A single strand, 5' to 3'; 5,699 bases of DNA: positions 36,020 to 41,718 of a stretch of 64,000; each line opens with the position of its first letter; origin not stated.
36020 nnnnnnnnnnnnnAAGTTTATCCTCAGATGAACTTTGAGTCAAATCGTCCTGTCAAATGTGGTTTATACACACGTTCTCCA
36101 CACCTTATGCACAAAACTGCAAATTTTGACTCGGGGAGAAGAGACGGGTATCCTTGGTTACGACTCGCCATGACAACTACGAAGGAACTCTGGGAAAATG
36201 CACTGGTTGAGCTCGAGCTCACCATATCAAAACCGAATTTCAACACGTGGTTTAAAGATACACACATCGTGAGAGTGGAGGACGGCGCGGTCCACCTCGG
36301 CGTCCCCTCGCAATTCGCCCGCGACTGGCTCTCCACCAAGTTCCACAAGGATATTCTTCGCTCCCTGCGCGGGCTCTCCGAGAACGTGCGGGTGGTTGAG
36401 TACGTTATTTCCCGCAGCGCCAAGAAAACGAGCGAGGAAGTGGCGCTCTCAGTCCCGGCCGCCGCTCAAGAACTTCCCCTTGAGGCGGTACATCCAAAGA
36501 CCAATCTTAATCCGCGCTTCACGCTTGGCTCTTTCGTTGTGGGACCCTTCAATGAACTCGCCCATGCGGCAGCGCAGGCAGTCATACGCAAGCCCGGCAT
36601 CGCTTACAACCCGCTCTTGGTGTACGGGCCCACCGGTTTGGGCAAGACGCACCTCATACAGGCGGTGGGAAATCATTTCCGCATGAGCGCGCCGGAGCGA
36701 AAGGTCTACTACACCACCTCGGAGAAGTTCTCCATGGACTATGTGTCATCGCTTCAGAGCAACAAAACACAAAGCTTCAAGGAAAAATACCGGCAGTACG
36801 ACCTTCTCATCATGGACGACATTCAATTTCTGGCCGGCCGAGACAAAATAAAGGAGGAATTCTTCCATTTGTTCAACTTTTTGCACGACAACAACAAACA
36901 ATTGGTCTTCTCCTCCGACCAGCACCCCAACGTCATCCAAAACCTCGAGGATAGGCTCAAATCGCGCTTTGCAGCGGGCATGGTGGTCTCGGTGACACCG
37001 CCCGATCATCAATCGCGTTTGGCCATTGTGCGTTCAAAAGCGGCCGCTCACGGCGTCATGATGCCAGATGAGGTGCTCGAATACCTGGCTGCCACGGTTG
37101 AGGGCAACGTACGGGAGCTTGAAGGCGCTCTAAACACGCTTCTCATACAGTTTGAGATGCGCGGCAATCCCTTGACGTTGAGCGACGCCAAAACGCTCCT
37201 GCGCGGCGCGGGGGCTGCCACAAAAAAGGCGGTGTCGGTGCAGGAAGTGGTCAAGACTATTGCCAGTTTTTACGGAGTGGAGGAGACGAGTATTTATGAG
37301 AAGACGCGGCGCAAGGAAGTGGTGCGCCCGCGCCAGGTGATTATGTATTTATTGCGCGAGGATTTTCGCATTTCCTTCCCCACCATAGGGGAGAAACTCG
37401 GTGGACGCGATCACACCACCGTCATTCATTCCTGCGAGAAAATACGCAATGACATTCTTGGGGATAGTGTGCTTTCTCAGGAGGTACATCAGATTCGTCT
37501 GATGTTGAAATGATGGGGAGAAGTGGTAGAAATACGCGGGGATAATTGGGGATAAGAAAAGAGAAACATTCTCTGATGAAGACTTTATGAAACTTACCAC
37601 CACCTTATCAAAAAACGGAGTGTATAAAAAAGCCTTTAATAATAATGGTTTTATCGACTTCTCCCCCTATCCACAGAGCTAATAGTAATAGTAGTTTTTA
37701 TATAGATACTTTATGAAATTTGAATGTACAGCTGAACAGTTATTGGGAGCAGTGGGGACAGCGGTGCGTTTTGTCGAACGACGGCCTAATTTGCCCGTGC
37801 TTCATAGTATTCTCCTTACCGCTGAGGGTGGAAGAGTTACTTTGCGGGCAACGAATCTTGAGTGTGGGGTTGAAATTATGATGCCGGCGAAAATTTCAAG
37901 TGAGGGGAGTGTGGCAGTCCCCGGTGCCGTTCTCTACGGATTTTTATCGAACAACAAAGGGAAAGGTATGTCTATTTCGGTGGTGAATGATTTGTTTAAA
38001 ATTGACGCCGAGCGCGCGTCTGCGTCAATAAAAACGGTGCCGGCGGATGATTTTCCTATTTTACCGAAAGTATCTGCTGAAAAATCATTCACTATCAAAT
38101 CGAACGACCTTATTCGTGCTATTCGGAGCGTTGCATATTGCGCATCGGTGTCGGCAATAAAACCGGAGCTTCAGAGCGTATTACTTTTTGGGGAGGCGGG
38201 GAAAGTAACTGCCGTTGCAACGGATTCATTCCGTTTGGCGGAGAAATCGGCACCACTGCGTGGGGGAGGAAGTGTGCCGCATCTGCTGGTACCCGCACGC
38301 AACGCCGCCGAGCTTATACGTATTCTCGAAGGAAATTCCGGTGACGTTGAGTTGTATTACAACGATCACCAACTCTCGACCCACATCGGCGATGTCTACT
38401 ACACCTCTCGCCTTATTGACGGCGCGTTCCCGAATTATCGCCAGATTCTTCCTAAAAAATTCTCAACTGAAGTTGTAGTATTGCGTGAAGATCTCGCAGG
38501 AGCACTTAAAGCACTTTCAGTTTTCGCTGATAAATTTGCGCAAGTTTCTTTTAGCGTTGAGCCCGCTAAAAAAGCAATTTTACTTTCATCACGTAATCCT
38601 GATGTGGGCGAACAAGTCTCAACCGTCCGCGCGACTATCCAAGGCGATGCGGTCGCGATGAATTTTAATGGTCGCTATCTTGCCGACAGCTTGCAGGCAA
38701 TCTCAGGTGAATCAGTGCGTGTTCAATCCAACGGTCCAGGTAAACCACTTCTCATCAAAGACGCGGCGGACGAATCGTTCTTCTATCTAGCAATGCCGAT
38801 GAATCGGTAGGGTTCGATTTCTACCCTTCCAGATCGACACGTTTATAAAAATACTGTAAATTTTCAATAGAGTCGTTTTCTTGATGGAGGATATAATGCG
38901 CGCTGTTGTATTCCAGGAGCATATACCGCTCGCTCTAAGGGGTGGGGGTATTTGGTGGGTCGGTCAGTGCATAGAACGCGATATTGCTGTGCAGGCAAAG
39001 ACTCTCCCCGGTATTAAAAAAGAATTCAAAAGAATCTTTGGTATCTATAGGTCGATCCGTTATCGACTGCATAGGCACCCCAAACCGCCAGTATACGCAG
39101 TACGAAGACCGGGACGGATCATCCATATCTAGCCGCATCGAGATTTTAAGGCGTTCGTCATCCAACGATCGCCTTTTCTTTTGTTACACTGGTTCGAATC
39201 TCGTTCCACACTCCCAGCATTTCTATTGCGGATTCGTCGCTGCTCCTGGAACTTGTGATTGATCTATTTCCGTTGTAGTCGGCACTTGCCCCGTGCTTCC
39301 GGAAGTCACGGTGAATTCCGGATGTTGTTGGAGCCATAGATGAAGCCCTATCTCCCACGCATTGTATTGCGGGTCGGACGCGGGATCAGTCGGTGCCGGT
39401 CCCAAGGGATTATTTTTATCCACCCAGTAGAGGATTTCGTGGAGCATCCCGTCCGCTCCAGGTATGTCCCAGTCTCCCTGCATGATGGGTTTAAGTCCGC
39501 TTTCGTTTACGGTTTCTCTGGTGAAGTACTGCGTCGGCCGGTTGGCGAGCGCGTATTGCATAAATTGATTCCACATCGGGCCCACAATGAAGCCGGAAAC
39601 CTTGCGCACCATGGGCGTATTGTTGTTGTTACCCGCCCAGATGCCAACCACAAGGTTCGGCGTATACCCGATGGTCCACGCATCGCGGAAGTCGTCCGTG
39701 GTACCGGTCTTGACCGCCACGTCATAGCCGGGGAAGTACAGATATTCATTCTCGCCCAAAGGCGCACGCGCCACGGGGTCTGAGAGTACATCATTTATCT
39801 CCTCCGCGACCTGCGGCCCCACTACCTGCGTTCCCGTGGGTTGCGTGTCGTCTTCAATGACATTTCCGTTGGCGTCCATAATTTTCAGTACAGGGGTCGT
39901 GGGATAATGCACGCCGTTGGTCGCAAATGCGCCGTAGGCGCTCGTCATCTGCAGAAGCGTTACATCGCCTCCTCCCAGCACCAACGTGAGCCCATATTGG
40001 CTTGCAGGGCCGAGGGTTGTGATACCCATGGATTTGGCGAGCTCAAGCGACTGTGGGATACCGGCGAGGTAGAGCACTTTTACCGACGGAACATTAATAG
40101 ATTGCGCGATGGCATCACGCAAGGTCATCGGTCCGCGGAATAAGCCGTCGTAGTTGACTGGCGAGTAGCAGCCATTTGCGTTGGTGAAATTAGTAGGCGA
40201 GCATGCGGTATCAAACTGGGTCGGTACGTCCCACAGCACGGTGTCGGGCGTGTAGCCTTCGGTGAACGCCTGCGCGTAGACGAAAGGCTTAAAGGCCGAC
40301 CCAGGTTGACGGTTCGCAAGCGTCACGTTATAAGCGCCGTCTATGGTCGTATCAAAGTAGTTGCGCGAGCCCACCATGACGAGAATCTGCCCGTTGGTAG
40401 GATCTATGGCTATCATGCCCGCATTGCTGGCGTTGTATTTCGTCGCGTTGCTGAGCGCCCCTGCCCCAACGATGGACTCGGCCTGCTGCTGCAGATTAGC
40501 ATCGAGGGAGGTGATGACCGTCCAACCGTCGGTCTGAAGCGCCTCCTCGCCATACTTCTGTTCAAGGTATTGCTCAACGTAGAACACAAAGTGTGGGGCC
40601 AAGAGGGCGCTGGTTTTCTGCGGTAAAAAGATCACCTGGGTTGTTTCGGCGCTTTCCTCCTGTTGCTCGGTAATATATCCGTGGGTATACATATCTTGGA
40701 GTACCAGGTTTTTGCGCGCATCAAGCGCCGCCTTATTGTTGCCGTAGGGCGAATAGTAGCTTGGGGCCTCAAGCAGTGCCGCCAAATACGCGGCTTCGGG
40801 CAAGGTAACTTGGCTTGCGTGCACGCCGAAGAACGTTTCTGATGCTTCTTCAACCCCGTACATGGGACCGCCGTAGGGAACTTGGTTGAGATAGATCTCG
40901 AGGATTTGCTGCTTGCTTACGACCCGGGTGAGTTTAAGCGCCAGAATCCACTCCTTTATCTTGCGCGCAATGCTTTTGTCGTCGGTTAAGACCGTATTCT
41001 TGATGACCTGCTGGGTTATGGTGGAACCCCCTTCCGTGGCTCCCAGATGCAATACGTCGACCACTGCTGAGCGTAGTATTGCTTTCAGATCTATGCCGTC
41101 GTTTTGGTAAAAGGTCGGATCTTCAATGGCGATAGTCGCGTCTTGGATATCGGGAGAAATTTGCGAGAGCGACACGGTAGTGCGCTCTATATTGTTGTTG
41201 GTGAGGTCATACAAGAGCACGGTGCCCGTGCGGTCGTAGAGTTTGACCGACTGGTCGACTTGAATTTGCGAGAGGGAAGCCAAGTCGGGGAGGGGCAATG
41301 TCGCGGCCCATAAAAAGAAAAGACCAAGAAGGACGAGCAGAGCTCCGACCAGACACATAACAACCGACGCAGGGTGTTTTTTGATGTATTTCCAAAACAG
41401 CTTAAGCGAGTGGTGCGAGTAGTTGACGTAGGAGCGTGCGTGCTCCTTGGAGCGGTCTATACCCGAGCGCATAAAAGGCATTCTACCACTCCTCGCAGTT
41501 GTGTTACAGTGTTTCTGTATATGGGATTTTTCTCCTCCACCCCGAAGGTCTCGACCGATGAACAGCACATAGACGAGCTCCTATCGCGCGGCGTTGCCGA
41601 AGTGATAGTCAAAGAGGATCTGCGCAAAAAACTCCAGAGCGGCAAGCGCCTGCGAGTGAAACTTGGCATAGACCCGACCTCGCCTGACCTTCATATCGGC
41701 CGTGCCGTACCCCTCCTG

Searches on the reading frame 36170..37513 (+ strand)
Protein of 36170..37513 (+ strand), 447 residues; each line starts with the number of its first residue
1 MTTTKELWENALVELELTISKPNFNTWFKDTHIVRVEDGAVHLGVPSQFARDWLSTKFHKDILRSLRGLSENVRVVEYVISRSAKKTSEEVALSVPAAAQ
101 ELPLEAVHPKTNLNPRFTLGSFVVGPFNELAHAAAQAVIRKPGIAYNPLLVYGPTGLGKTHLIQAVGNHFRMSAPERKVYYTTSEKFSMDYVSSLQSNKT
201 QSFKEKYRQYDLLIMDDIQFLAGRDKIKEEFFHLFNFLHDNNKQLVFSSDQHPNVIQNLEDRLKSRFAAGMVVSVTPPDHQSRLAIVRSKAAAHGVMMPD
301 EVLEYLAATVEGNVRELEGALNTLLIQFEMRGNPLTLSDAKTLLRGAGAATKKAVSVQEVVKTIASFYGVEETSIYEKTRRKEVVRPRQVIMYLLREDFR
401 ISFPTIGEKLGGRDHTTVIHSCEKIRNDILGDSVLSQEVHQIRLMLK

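Call 22: find_related_loci(query=window:36170-37510:+, collection=genome_contigs, flank=6000)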
Query window:36170-37510:+ (447 aa) in genome_contigs; peptide patterns used: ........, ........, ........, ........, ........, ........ (x = any residue, [..] = any of these).
276 stretches matched a pattern; 222 encode a relative of the query (tblastn E <= 1e-3); the best 80 are kept; 80 distinct loci.
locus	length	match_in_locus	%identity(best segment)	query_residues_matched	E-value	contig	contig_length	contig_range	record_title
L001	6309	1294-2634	88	1-447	0e+0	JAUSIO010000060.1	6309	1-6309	MAG: bacterium isolate E14_metabat.bin.253 E14_k141_1341282, whole genome shotgun sequence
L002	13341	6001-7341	88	1-447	0e+0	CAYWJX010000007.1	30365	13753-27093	MAG TPA_asm: uncultured Candidatus Saccharibacteria bacterium isolate binchicken_co3_505 genome assembly, contig: NODE_4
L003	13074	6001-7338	87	1-447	0e+0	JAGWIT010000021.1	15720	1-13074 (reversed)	MAG: Patescibacteria group bacterium isolate REEB120 contig-150_4713, whole genome shotgun sequence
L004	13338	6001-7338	86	1-447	0e+0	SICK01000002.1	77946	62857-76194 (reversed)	MAG: Candidatus Kaiserbacteria bacterium isolate Baikal-deep-G203 BACOMB-C1028, whole genome shotgun sequence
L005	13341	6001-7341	86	1-447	0e+0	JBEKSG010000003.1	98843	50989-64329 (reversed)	MAG: Minisyncoccia bacterium isolate SPRUCE 529 SPRUCE_529_3, whole genome shotgun sequence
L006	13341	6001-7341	87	1-447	0e+0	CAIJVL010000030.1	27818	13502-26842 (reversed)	Candidatus Adlerbacteria bacterium isolate T7-022_bin-222 genome assembly, contig: bin-222:30/69, whole genome shotgun s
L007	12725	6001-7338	86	1-447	0e+0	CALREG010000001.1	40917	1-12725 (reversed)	MAG: Candidatus Nomurabacteria bacterium isolate TH-Jun18-197 genome assembly, contig: TH-Jun18-C1746, whole genome shot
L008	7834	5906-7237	86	1-447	0e+0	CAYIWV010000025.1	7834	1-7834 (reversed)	MAG TPA_asm: uncultured Candidatus Saccharibacteria bacterium isolate ERP119705_co5_641 genome assembly, contig: NODE_12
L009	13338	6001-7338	85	1-447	0e+0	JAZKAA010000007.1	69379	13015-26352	MAG: Patescibacteria group bacterium isolate ADI_H3L2_1_122_18_3-bin002_1 ADIH3L21_B002_1_000000000007, whole genome sho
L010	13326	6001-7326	86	1-443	0e+0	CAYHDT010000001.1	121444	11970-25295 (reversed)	MAG TPA_asm: uncultured Candidatus Saccharibacteria bacterium isolate ERP119705_co10_179 genome assembly, contig: NODE_5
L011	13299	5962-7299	85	1-447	0e+0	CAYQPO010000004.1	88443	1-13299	MAG TPA_asm: uncultured Candidatus Saccharibacteria bacterium isolate binchicken_co185_107 genome assembly, contig: NODE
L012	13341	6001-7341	85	1-447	0e+0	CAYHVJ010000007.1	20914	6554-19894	MAG TPA_asm: uncultured Candidatus Saccharibacteria bacterium isolate ERP119705_co17_126 genome assembly, contig: NODE_3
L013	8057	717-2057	86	1-447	0e+0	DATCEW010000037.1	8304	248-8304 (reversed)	MAG TPA_asm: Candidatus Paceibacterota bacterium isolate SMAG_U7764 k141_328197, whole genome shotgun sequence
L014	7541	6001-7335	85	1-447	0e+0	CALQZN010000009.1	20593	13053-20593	MAG: Candidatus Nomurabacteria bacterium isolate MoH-23oct19-148 genome assembly, contig: MoH-23oct19-C3190, whole genom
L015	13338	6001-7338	84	1-447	0e+0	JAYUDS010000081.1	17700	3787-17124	MAG: Candidatus Adlerbacteria bacterium isolate GFS_7244 GFS_7244_80, whole genome shotgun sequence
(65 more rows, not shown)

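Call 66: find_related_loci(query=window:36170-37510:+, collection=metagenome_contigs, flank=4000)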
Query window:36170-37510:+ (447 aa) in metagenome_contigs; peptide patterns used: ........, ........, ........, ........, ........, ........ (x = any residue, [..] = any of these).
381 stretches matched a pattern; 279 encode a relative of the query (tblastn E <= 1e-3); the best 80 are kept; 80 distinct loci.
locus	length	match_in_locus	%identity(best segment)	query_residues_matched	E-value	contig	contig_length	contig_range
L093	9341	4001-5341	88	1-447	0e+0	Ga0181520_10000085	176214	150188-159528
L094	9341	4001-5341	88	1-447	0e+0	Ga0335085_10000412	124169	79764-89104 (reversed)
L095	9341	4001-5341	87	1-447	0e+0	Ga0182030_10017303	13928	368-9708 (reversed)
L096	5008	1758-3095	87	1-447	0e+0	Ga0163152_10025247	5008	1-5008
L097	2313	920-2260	87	1-447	0e+0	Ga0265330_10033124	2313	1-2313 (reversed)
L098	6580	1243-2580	86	1-447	0e+0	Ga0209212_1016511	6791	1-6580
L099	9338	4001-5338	85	1-447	0e+0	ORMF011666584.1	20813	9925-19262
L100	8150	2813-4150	85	1-447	0e+0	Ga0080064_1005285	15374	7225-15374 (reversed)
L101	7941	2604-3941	86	1-447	0e+0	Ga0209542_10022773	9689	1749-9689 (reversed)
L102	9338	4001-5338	85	1-447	0e+0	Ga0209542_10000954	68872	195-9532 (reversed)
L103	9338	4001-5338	85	1-447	0e+0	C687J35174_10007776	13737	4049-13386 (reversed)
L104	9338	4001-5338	85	1-447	0e+0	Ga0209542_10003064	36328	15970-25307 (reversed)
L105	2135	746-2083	85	1-447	0e+0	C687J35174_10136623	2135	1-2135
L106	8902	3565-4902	85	1-447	0e+0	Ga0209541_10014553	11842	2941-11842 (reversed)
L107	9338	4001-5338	85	1-447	0e+0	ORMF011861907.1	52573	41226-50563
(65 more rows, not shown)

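Call 80: search_protein_families(library=pfam, proteins=[window:36170-37513:+], max_evalue=0.00001)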
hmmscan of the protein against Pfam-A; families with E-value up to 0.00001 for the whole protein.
window:36170-37513:+ (447 aa): 6 families
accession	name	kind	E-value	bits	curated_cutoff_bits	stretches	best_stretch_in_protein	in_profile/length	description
PF00308.24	Bac_DnaA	-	3e-63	213.3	23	1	113-273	1-161/162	Bacterial DnaA ATPAse domain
PF08299.17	Bac_DnaA_C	-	7.7e-25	87.2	31.5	1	358-425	2-69/69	Bacterial dnaA protein helix-turn-helix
PF11638.13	DnaA_N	-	6.6e-16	58.2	24.6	1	6-66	2-63/65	DnaA N-terminal domain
PF00004.35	AAA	-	1.1e-06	29.5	21.2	1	149-263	1-123/131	ATPase family associated with various cellular activities (AAA)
PF01695.23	IstB_IS21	-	5.1e-06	26.6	24.1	1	149-241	95-185/238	IstB-like ATP binding protein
PF01637.24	ATPase_2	-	6.5e-06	26.5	33.2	0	146-256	20-123/225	ATPase domain predominantly from Archaea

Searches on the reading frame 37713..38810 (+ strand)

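Call 80: search_protein_families(library=pfam, proteins=[window:37713-38810:+], max_evalue=0.00001)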
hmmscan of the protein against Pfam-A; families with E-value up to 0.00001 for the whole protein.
window:37713-38810:+ (365 aa): 3 families
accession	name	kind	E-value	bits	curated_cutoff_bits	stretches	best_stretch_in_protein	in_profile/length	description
PF00712.24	DNA_pol3_beta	-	8.5e-27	94.1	24.4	1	1-118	1-120/120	DNA polymerase III beta subunit, N-terminal domain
PF02768.20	DNA_pol3_beta_3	-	5.3e-22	78.3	27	1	243-363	1-120/121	DNA polymerase III beta subunit, C-terminal domain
PF02767.21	DNA_pol3_beta_2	-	1.1e-19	71.2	27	1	127-241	1-116/116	DNA polymerase III beta subunit, central domain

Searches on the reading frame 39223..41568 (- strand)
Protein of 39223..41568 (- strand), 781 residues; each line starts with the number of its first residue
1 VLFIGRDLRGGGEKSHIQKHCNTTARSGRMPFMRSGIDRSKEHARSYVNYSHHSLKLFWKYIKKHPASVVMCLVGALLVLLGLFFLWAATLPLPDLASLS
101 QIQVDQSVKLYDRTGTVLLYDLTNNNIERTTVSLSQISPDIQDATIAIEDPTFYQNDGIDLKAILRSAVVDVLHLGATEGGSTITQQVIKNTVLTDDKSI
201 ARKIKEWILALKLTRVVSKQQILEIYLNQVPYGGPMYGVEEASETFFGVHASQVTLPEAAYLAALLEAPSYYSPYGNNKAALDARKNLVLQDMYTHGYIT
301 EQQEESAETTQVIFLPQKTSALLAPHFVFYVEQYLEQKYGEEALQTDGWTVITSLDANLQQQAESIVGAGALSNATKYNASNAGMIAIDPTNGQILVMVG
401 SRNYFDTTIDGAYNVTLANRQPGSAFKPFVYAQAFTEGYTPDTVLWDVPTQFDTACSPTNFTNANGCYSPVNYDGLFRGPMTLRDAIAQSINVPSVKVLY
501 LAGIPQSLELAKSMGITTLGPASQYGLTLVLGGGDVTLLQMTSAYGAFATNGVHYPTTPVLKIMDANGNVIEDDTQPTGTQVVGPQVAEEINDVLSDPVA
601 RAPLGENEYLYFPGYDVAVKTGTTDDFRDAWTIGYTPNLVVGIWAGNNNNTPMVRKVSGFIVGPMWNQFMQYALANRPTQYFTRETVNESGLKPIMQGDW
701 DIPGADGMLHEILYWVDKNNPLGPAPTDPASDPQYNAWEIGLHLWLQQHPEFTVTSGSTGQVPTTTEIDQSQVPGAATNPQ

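Call 80: search_protein_families(library=pfam, proteins=[window:39223-41568:-], max_evalue=0.00001)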
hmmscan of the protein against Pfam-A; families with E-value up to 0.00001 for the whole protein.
window:39223-41568:- (781 aa): 2 families
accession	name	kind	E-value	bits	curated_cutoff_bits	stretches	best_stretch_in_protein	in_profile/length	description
PF00912.28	Transgly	-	9.1e-58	195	27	1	125-293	10-177/178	Transglycosylase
PF00905.27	Transpeptidase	-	3.1e-21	76.3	22.1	1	385-638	3-267/299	Penicillin binding protein transpeptidase domain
